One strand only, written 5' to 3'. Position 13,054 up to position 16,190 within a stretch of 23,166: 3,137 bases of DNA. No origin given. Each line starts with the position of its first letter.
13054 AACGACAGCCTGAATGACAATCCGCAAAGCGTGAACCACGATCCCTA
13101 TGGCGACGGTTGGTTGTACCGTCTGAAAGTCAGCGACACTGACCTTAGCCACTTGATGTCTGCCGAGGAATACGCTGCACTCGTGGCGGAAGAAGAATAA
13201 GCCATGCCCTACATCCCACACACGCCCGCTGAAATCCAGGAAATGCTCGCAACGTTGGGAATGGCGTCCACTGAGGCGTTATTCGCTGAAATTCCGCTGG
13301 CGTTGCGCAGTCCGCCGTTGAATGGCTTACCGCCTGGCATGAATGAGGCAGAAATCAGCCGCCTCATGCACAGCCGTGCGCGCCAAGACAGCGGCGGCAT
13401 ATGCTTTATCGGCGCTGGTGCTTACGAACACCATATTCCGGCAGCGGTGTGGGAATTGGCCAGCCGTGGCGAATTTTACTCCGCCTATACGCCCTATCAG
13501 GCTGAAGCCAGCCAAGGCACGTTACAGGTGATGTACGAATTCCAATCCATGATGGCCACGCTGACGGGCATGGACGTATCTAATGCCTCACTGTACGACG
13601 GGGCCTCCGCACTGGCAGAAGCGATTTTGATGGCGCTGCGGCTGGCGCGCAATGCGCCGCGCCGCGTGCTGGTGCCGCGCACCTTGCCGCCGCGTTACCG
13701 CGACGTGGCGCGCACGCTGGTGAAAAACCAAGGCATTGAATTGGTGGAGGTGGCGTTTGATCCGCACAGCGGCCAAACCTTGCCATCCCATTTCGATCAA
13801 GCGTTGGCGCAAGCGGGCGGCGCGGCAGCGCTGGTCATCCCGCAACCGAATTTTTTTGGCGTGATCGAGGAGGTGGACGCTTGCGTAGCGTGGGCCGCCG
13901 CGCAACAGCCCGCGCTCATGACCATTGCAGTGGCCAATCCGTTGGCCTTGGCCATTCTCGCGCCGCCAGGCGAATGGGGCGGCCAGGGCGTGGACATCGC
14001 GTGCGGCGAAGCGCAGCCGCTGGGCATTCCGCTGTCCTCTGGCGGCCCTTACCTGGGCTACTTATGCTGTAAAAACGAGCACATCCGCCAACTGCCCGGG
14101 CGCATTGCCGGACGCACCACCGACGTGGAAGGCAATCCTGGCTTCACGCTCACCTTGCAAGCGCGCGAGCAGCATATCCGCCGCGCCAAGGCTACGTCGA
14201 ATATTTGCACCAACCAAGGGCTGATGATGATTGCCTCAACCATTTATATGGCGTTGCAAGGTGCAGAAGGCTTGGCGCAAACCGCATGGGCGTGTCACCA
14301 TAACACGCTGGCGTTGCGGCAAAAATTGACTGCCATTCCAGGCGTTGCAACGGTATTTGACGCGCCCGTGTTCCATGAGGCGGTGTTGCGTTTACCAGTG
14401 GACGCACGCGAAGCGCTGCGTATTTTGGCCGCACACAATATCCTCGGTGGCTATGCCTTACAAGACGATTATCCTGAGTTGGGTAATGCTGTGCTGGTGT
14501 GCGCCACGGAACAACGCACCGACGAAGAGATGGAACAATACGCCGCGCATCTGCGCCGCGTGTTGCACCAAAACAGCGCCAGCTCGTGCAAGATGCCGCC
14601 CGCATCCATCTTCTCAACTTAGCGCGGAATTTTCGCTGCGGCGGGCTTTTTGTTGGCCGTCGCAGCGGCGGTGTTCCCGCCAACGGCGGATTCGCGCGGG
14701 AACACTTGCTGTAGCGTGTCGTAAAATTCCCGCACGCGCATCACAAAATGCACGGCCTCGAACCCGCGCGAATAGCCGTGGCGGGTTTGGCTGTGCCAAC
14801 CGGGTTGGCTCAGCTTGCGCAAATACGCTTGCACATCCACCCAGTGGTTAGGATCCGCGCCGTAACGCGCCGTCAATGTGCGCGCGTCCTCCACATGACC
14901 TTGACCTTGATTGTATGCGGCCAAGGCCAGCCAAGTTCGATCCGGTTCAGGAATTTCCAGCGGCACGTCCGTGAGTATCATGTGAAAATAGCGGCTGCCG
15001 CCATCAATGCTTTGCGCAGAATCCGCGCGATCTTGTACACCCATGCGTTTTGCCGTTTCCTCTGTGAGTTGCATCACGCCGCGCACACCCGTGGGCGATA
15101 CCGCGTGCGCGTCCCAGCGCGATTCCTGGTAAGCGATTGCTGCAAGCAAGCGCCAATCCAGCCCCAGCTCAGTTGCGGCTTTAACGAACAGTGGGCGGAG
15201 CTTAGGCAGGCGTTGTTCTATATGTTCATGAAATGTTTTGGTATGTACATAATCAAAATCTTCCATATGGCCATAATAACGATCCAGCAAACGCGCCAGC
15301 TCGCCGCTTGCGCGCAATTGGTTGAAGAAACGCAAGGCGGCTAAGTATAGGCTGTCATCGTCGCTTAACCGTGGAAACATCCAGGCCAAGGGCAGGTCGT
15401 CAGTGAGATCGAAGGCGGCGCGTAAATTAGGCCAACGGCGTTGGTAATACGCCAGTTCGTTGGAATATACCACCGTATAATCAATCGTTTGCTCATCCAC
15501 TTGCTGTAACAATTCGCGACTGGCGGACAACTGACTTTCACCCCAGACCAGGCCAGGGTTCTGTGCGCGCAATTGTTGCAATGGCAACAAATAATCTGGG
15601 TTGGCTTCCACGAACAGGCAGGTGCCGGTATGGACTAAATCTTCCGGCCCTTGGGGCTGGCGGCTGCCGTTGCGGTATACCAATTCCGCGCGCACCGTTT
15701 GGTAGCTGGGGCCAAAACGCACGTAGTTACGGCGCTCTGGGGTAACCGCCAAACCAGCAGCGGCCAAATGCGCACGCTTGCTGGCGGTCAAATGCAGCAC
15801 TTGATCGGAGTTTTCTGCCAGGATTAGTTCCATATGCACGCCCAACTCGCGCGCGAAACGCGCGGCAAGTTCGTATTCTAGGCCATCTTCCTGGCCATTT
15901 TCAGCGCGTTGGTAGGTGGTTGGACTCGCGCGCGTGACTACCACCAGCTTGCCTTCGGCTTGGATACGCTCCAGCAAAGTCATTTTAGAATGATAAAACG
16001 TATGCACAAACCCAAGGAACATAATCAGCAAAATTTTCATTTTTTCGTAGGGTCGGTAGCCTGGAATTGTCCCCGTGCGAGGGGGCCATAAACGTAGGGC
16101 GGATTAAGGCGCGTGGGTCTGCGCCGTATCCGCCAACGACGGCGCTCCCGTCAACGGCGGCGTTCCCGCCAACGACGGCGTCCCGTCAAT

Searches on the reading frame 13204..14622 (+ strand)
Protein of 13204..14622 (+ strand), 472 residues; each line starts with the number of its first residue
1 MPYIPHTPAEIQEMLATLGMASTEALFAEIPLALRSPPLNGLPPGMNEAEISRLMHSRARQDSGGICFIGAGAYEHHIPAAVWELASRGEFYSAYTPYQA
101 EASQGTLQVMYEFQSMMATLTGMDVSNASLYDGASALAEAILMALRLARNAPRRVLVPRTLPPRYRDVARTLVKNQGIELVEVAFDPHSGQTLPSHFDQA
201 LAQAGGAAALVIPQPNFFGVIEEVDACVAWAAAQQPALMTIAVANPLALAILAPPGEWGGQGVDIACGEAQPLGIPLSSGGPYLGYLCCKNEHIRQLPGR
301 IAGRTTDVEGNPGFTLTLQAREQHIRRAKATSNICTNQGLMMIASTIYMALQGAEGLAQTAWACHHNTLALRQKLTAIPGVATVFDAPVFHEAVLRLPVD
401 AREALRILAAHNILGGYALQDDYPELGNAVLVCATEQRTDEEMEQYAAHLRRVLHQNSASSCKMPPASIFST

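Call 5: search_protein_families(library=pfam, proteins=[window:13204-14622:+], max_evalue=0.01)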
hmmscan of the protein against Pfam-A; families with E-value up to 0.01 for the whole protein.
window:13204-14622:+ (472 aa): 1 family
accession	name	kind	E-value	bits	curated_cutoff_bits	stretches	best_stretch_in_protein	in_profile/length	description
PF02347.22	GDC-P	-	1.1e-112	377.5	26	1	3-445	3-424/429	Glycine cleavage system P-protein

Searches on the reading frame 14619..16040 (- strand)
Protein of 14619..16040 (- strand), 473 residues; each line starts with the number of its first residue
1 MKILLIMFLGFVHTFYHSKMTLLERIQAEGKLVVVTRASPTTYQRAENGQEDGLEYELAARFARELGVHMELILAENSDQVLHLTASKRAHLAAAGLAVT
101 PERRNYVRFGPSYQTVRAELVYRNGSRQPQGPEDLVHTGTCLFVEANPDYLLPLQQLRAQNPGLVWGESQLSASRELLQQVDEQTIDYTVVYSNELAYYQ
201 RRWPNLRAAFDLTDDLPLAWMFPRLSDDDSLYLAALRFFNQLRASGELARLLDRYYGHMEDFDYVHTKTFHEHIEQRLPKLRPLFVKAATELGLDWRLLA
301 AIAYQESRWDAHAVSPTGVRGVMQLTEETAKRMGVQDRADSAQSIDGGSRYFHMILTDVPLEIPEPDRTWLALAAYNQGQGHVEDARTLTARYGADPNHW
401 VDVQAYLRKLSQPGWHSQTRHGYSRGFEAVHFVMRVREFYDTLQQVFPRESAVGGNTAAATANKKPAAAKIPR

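Call 5: search_protein_families(library=pfam, proteins=[window:14619-16040:-], max_evalue=0.01)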
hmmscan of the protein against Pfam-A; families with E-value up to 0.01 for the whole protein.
window:14619-16040:- (473 aa): 2 families
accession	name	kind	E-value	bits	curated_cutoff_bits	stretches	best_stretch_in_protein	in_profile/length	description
PF01464.25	SLT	-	7.5e-22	77.5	21.3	1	284-390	2-108/117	Transglycosylase SLT domain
PF00497.25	SBP_bac_3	-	6.3e-19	68.5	26.4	1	33-258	2-132/132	Bacterial extracellular solute-binding proteins, family 3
